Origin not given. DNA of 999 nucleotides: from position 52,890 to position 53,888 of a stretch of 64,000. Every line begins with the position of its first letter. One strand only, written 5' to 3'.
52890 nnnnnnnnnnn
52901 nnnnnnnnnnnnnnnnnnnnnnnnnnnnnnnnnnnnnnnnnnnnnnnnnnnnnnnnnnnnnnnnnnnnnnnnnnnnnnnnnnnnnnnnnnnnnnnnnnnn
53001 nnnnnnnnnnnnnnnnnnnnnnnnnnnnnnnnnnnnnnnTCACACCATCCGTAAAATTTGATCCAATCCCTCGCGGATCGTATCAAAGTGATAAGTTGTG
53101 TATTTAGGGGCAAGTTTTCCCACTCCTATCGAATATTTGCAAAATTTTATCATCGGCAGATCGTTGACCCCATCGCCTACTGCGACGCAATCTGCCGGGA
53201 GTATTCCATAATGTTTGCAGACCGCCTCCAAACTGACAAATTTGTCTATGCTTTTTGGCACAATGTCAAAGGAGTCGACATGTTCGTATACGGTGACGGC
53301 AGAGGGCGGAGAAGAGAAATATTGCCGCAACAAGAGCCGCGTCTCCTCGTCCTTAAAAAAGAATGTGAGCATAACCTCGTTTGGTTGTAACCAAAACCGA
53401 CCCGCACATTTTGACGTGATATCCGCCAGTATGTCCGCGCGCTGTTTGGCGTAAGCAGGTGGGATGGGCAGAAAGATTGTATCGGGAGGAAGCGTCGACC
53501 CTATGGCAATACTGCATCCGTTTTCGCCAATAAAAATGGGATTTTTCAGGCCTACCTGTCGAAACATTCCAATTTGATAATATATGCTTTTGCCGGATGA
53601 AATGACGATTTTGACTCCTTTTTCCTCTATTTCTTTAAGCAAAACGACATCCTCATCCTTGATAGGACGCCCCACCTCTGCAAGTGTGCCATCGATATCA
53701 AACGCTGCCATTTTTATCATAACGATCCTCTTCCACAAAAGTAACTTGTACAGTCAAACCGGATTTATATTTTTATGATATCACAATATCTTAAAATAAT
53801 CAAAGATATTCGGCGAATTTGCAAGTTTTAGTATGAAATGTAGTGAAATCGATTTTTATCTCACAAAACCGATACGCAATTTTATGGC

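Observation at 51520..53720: Translationally coupled HAD phosphatase + TIR-like/helical-domain protein: candidate undescribed defence (or nucleotide-depletion) module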

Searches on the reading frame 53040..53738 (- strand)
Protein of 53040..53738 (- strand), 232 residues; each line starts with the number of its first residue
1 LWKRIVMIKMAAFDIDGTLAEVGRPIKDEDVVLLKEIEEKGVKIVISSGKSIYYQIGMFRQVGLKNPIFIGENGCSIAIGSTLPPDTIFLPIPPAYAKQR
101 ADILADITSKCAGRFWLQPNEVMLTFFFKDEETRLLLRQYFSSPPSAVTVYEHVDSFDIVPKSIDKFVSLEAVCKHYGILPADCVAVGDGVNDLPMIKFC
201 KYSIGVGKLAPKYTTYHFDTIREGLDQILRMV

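Call 3: search_protein_families(library=pfam, proteins=[window:53040-53738:-], max_evalue=1)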
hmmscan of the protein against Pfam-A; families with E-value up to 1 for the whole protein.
window:53040-53738:- (232 aa): 6 families
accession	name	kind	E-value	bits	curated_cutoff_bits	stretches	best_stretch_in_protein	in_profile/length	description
PF08282.18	Hydrolase_3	-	7.4e-28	98.4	20.9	2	122-208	145-230/255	haloacid dehalogenase-like hydrolase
PF05116.19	S6PP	-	5.1e-11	43.1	20.3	1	11-212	5-212/247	Sucrose-6F-phosphate phosphohydrolase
PF00702.32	Hydrolase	-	3.5e-10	41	26.4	1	154-198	144-188/191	haloacid dehalogenase-like hydrolase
PF12710.13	HAD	-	0.00028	21.8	27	1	169-197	158-188/189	haloacid dehalogenase-like hydrolase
PF13419.12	HAD_2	-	0.089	13.3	23.8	0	170-194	141-165/178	Haloacid dehalogenase-like hydrolase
PF21381.2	MCLN_ECD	-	0.099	12.8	27.1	1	133-220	9-95/194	Mucolipin, extracytosolic domain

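Call 4: search_protein_families(library=padloc, proteins=[window:53040-53738:-], max_evalue=1)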
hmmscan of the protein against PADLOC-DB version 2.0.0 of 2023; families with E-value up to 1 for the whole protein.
window:53040-53738:- (232 aa): 0 families

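Call 5: search_protein_families(library=ncbifam, proteins=[window:53040-53738:-], max_evalue=1)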
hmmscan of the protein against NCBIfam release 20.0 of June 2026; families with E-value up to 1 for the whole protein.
window:53040-53738:- (232 aa): 32 families (the best 25 are shown)
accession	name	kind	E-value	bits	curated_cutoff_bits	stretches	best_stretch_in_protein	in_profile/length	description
TIGR00099.1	Cof-subfamily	subfamily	2.1e-23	83.2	137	2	143-210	167-233/256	Cof-type HAD-IIB family hydrolase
NF002245.0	PRK01158.1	equivalog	4.8e-22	78.4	198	1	7-208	2-200/233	phosphoglycolate phosphatase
TIGR01484.1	HAD-SF-IIB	subfamily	2.3e-19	70.3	41.8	2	149-206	164-221/221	HAD-IIB family hydrolase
TIGR01487.1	Pglycolate_arch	equivalog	1.5e-17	64.2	122.75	2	8-78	1-70/215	phosphoglycolate phosphatase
NF045966.1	YcsE_rel_Pase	equivalog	2.4e-15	56.7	220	2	157-208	183-234/265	YcsE-related riboflavin metabolism phosphatase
TIGR01482.1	SPP-subfamily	subfamily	1.5e-13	50.8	107.15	1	12-206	2-190/225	sucrose-phosphate phosphatase subfamily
NF011705.0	PRK15126.1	equivalog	1.5e-12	47.4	336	2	146-199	169-222/272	HMP-PP phosphatase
TIGR01486.1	HAD-SF-IIB-MPGP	subfamily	2.7e-11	43.3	164.75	2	14-82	5-72/257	mannosyl-3-phosphoglycerate phosphatase family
TIGR02461.1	osmo_MPG_phos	equivalog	1.4e-10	41.7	244.35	1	14-79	5-68/227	mannosyl-3-phosphoglycerate phosphatase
NF007806.0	PRK10513.1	equivalog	9.6e-09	35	273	2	158-207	189-238/270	sugar-phosphatase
TIGR01662.1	HAD-SF-IIIA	subfamily_domain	4.9e-07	29.9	44.6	2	9-54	1-55/141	HAD-IIIA family hydrolase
TIGR00338.1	serB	equivalog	7.8e-07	28.9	144.15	1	166-205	153-192/219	phosphoserine phosphatase SerB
NF008213.0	PRK10976.1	equivalog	8.1e-07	28.8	386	1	151-199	176-224/266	sugar/pyridoxal phosphate phosphatase YigL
NF007821.0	PRK10530.1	equivalog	1.1e-05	24.8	274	2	8-53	3-48/272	pyridoxal phosphatase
NF008350.0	PRK11133.1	equivalog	1.7e-05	24.2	413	1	168-202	251-285/324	phosphoserine phosphatase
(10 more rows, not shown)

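Call 28: find_homologous_proteins(query=window:53043-53720:-, max_evalue=1e-10)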
Query window:53043-53720:- (226 aa): 73 proteins with E <= 1e-10 among 339 candidates.
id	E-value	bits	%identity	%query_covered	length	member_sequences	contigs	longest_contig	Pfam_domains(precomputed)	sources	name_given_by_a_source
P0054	4.5e-146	502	100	100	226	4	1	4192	PF00702.33,PF08282.19,PF05116.20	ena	-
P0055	1.5e-126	439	84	100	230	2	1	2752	PF00702.33,PF08282.19,PF05116.20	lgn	-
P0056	5.7e-124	430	82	100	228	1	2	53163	PF00702.33,PF08282.19,PF05116.20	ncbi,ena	-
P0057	1.5e-123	429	81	100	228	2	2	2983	PF00702.33,PF08282.19,PF05116.20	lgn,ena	-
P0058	5.8e-122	424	81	100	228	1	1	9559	PF00702.33,PF08282.19,PF05116.20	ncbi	-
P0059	2.8e-121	421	81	100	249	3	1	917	PF00702.33,PF08282.19,PF05116.20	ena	-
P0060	1.2e-119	416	81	100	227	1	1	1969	PF00702.33,PF08282.19,PF05116.20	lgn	-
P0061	4.3e-119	414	80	100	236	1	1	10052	PF00702.33,PF08282.19,PF05116.20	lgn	-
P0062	6.1e-119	414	79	100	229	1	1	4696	PF00702.33,PF08282.19,PF05116.20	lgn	-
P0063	2.8e-82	294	61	99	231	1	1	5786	PF00702.33,PF08282.19,PF05116.20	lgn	-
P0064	2.8e-80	287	61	100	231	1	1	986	PF00702.33,PF08282.19,PF05116.20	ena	-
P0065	5.0e-77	277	60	99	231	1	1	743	PF00702.33,PF08282.19,PF05116.20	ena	-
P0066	5.8e-77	276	57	100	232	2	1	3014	PF00702.33,PF08282.19,PF05116.20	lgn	-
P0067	1.4e-76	275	57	100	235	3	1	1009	PF00702.33,PF08282.19,PF05116.20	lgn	-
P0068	9.6e-76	272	60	100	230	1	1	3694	PF00702.33,PF08282.19,PF05116.20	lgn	-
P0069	2.1e-73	265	57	100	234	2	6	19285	PF00702.33,PF08282.19,PF05116.20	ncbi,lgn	-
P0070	9.0e-73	263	57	98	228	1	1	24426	PF00702.33,PF08282.19,PF05116.20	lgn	-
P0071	1.5e-72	262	55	100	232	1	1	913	PF00702.33,PF08282.19,PF05116.20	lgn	-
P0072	5.9e-72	260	57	98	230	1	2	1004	PF00702.33,PF08282.19,PF05116.20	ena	-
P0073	9.8e-71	256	55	100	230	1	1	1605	PF00702.33,PF08282.19,PF05116.20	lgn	-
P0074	2.0e-70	255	55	100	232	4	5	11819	PF00702.33,PF08282.19,PF05116.20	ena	-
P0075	9.6e-70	253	52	100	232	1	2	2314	PF00702.33,PF08282.19,PF05116.20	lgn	-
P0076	1.1e-69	253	54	100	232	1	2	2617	PF00702.33,PF08282.19,PF05116.20,PF12710.14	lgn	-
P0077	2.1e-69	252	56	100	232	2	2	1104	PF00702.33,PF08282.19,PF05116.20,PF12710.14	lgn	-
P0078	5.1e-69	250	53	100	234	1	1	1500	PF00702.33,PF08282.19,PF05116.20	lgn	-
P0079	1.6e-68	249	53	100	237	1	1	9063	PF00702.33,PF08282.19,PF05116.20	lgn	-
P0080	1.3e-67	246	53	100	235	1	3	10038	PF00702.33,PF08282.19,PF05116.20,PF12710.14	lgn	-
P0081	5.2e-65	237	52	97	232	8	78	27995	PF00702.33,PF08282.19,PF05116.20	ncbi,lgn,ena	-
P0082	6.1e-46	175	42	99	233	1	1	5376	PF00702.33,PF08282.19,PF05116.20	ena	-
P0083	7.4e-46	175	42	100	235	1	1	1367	PF00702.33,PF08282.19,PF05116.20,PF12710.14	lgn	-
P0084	9.8e-45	171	42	99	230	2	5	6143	PF00702.33,PF08282.19,PF05116.20,PF12710.14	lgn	-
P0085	2.3e-44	170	44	98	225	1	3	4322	PF00702.33,PF08282.19,PF05116.20,PF12710.14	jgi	-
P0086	2.9e-44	169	43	99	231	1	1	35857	PF00702.33,PF08282.19,PF05116.20,PF12710.14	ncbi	-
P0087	2.2e-43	167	42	99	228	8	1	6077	PF00702.33,PF08282.19,PF05116.20,PF12710.14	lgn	-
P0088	2.4e-43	166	40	99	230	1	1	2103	PF00702.33,PF08282.19,PF05116.20,PF12710.14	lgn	-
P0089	5.5e-43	165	41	99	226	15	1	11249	PF00702.33,PF08282.19,PF05116.20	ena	-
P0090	7.4e-43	165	39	100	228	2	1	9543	PF00702.33,PF08282.19,PF05116.20,PF12710.14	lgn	-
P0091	1.4e-42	164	43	96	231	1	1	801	PF00702.33,PF08282.19,PF05116.20,PF12710.14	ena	-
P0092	2.1e-42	163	40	99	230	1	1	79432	PF00702.33,PF08282.19,PF05116.20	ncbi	-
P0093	3.2e-42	163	41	99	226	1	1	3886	PF00702.33,PF08282.19,PF05116.20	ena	-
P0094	3.6e-42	163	40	99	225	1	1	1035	PF00702.33,PF08282.19,PF05116.20,PF12710.14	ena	-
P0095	4.6e-42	162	40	99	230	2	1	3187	PF00702.33,PF08282.19,PF05116.20,PF12710.14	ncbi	-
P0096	9.5e-42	161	41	99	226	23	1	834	PF00702.33,PF08282.19,PF05116.20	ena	-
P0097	9.7e-42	161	41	99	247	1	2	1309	PF00702.33,PF08282.19,PF05116.20,PF12710.14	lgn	-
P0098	1.7e-41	160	40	99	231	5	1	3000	PF00702.33,PF08282.19,PF05116.20,PF12710.14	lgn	-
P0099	1.7e-41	160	39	98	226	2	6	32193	PF00702.33,PF08282.19,PF05116.20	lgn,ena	-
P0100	2.1e-41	160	41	97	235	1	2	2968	PF00702.33,PF08282.19,PF05116.20,PF12710.14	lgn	-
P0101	4.1e-41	159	39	100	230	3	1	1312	PF13419.13,PF00702.33,PF08282.19,PF05116.20,PF12710.14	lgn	-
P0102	2.1e-40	157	44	87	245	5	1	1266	PF00702.33,PF08282.19,PF05116.20,PF12710.14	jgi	jgi:HAD superfamily hydrolase (TIGR01484 family)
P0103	6.2e-40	155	39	100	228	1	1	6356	PF00702.33,PF08282.19,PF05116.20,PF12710.14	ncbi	-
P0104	6.9e-40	155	40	99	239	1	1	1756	PF00702.33,PF02358.23,PF08282.19,PF05116.20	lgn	-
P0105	1.6e-39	154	37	99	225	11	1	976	PF00702.33,PF08282.19,PF05116.20,PF12710.14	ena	-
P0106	5.1e-39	152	38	99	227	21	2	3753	PF00702.33,PF08282.19,PF05116.20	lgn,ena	-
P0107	1.1e-38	151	40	100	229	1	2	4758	PF00702.33,PF08282.19,PF05116.20,PF12710.14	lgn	-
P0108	1.1e-37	148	38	97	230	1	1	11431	PF00702.33,PF08282.19,PF05116.20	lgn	-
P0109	2.5e-37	147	40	100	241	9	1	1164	PF00702.33,PF08282.19,PF05116.20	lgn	-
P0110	4.0e-37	146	41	99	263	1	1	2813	PF00702.33,PF08282.19,PF05116.20,PF12710.14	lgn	-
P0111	1.6e-36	144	41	89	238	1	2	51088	PF13419.13,PF00702.33,PF08282.19,PF05116.20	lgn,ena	-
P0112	2.2e-36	144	41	89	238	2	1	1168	PF13419.13,PF00702.33,PF08282.19,PF05116.20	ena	-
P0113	2.5e-36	144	39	97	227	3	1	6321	PF00702.33,PF08282.19,PF05116.20,PF12710.14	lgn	-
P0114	4.4e-36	143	37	100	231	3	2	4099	PF00702.33,PF08282.19,PF05116.20,PF12710.14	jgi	jgi:hypothetical protein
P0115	4.9e-36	143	39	89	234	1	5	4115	PF00702.33,PF08282.19,PF05116.20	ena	-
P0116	5.2e-36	142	42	89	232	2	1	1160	PF00702.33,PF08282.19,PF05116.20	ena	-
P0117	5.6e-36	142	41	89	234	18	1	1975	PF00702.33,PF08282.19,PF05116.20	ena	-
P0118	7.2e-36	142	40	89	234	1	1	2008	PF13419.13,PF00702.33,PF08282.19,PF05116.20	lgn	-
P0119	8.0e-36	142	43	89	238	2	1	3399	PF00702.33,PF02358.23,PF08282.19,PF05116.20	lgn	-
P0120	8.8e-36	142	42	89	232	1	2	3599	PF00702.33,PF08282.19,PF05116.20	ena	-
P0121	2.3e-35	140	37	97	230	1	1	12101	PF00702.33,PF08282.19,PF05116.20,PF12710.14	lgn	-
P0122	6.8e-35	139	38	100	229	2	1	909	PF00702.33,PF08282.19,PF05116.20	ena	-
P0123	1.1e-34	138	36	98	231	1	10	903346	PF00702.33,PF08282.19,PF05116.20,PF12710.14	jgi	jgi:HAD superfamily hydrolase (TIGR01484 family)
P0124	5.1e-34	136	37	88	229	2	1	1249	PF00702.33,PF08282.19,PF05116.20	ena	-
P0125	1.1e-28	118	43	77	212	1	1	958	PF00702.33,PF08282.19,PF05116.20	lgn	-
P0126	3.8e-26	110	34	99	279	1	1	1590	PF00702.33,PF08282.19,PF05116.20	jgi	jgi:HAD superfamily hydrolase (TIGR01484 family)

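Call 31: find_encoding_contigs(protein=P0123, flank=5000, max_places=2)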
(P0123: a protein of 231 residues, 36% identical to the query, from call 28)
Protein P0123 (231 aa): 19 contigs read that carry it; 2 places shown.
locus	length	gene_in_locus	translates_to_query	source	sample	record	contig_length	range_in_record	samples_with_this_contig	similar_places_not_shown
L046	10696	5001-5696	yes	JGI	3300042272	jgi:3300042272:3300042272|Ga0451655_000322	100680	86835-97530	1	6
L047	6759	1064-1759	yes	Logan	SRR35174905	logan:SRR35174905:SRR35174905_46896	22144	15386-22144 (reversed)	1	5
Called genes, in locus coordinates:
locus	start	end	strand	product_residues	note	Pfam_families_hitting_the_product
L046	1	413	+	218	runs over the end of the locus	-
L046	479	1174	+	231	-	PF12389:Peptidase_M73 (weak)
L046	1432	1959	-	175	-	PF18955:DUF5698, PF10035:DUF2179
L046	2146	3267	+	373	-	PF23750:RsgI_M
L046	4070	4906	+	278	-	PF21088:MS_channel_1st, PF00924:MS_channel_2nd, PF21082:MS_channel_3rd (weak)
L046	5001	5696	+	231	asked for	PF05116:S6PP, PF08282:Hydrolase_3, PF12710:HAD (faint), PF08282:Hydrolase_3, PF00702:Hydrolase (weak)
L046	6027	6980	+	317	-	PF01381:HTH_3, PF12844:HTH_19, PF13560:HTH_31 (weak)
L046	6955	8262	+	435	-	-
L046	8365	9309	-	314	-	PF07388:A-2_8-polyST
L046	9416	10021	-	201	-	PF01386:Ribosomal_L25p, PF14693:Ribosomal_TL5_C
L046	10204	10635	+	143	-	PF00583:Acetyltransf_1, PF13673:Acetyltransf_10, PF13508:Acetyltransf_7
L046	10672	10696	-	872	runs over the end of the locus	PF00133:tRNA-synt_1, PF09334:tRNA-synt_1g, PF13603:tRNA-synt_1_2 (weak), PF09334:tRNA-synt_1g, PF08264:Anticodon_1, PF10458:Val_tRNA-synt_C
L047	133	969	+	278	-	PF21088:MS_channel_1st, PF00924:MS_channel_2nd, PF21082:MS_channel_3rd (weak)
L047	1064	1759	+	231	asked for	PF05116:S6PP, PF08282:Hydrolase_3, PF12710:HAD (faint), PF08282:Hydrolase_3, PF00702:Hydrolase (weak)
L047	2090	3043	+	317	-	PF01381:HTH_3, PF12844:HTH_19, PF13560:HTH_31 (weak)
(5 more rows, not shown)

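Call 32: find_encoding_contigs(protein=P0111, flank=5000, max_places=1)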
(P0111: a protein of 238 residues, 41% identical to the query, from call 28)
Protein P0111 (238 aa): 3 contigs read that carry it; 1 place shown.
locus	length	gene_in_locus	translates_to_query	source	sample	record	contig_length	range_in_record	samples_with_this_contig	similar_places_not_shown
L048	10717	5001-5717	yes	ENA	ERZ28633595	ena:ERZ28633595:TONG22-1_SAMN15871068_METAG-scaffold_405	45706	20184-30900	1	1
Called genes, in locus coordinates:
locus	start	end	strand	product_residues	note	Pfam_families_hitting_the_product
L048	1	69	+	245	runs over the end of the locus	PF07786:HGSNAT_cat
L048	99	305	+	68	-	-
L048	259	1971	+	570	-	PF12729:4HB_MCP_1, PF00672:HAMP, PF00015:MCPsignal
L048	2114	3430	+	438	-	PF03553:Na_H_antiporter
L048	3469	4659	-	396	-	PF01996:F420_ligase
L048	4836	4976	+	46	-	-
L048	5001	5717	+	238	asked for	PF00702:Hydrolase (weak), PF05116:S6PP, PF08282:Hydrolase_3, PF13419:HAD_2 (faint), PF08282:Hydrolase_3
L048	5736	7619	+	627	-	PF00563:EAL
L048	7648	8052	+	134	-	PF09719:C_GCAxxG_C_C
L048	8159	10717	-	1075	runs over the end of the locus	PF25596:CPSase_L_D1, PF02222:ATP-grasp, PF02786:CPSase_L_D2, PF02787:CPSase_L_D3, PF25596:CPSase_L_D1, PF02786:CPSase_L_D2, PF02222:ATP-grasp, PF02142:MGS, +7 more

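Call 33: find_encoding_contigs(protein=P0081, flank=5000, max_places=3)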
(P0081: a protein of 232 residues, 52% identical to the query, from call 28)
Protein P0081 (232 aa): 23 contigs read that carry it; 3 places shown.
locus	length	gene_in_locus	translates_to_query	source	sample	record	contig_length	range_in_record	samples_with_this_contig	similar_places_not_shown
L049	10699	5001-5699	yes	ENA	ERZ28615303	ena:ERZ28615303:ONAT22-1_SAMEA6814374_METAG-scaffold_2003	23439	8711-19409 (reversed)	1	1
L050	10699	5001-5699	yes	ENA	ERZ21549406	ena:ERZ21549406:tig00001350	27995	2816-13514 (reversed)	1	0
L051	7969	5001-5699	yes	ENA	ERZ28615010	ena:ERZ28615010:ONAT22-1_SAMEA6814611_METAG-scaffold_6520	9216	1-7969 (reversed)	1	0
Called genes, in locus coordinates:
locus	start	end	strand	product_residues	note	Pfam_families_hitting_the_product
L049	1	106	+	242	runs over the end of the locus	PF04973:NMN_transporter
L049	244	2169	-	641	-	PF02687:FtsX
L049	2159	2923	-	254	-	PF00005:ABC_tran, PF13304:AAA_21 (faint)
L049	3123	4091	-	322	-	PF02518:HATPase_c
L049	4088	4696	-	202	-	PF00072:Response_reg, PF00486:Trans_reg_C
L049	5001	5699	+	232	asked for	PF00702:Hydrolase (weak), PF05116:S6PP, PF08282:Hydrolase_3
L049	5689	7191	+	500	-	PF10137:CAP12-PCTIR_TIR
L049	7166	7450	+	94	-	-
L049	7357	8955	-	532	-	PF00239:Resolvase, PF07508:Recombinase, PF13408:Zn_ribbon_recom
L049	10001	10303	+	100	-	-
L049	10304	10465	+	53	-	-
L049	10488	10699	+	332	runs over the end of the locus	PF23343:REP_ORF2-G2P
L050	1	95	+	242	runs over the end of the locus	PF04973:NMN_transporter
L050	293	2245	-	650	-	PF02687:FtsX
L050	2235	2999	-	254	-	PF00005:ABC_tran, PF13304:AAA_21 (faint)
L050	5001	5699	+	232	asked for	PF00702:Hydrolase (weak), PF05116:S6PP, PF08282:Hydrolase_3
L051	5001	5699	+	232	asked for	PF00702:Hydrolase (weak), PF05116:S6PP, PF08282:Hydrolase_3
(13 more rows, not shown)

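Call 39: find_encoding_contigs(protein=P0086, flank=4000, max_places=1)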
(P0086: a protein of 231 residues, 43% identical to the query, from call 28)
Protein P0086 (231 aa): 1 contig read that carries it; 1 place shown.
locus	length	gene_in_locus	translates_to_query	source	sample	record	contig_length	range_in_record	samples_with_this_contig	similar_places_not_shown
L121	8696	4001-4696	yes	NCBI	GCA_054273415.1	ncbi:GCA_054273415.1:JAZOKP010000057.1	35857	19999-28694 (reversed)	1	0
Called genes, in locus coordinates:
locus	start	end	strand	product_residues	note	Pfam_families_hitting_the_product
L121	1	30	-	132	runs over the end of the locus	PF14101:DUF4275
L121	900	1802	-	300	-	-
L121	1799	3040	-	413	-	PF13280:WYL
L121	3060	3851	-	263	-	-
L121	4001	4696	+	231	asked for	PF00702:Hydrolase (faint), PF05116:S6PP, PF08282:Hydrolase_3, PF12710:HAD (faint), PF08282:Hydrolase_3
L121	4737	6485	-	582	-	PF00664:ABC_membrane, PF02463:SMC_N (weak), PF00005:ABC_tran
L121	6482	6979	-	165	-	-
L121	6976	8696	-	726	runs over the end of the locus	PF13575:DUF4135, PF05147:LANC_like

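Call 40: find_encoding_contigs(protein=P0099, flank=4000, max_places=2)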
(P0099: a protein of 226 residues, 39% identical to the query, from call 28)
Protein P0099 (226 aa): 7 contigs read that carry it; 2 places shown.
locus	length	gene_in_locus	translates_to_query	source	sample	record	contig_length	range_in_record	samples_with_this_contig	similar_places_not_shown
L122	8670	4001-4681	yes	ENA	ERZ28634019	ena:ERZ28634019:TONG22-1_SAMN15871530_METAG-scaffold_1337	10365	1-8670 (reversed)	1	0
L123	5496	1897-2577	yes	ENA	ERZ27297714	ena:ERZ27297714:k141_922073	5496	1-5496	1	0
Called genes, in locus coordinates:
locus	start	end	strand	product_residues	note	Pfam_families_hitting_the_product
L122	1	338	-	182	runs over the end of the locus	PF00156:Pribosyltran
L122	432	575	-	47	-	-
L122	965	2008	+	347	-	PF01381:HTH_3, PF12844:HTH_19, PF13443:HTH_26 (weak), PF13560:HTH_31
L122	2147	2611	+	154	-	-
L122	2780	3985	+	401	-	-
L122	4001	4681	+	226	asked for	PF00702:Hydrolase (faint), PF05116:S6PP, PF08282:Hydrolase_3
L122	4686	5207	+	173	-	PF13302:Acetyltransf_3, PF00583:Acetyltransf_1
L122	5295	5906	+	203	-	-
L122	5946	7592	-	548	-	PF13392:HNH_3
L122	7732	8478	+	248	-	PF02540:NAD_synthase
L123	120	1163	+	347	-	PF01381:HTH_3, PF12844:HTH_19, PF13443:HTH_26 (weak), PF13560:HTH_31, PF00515:TPR_1 (faint), PF07719:TPR_2 (faint)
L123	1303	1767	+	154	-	-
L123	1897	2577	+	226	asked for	PF00702:Hydrolase (faint), PF05116:S6PP, PF08282:Hydrolase_3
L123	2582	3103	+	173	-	PF13302:Acetyltransf_3, PF00583:Acetyltransf_1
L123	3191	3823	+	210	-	PF12844:HTH_19, PF13560:HTH_31, PF01381:HTH_3, PF13443:HTH_26 (weak)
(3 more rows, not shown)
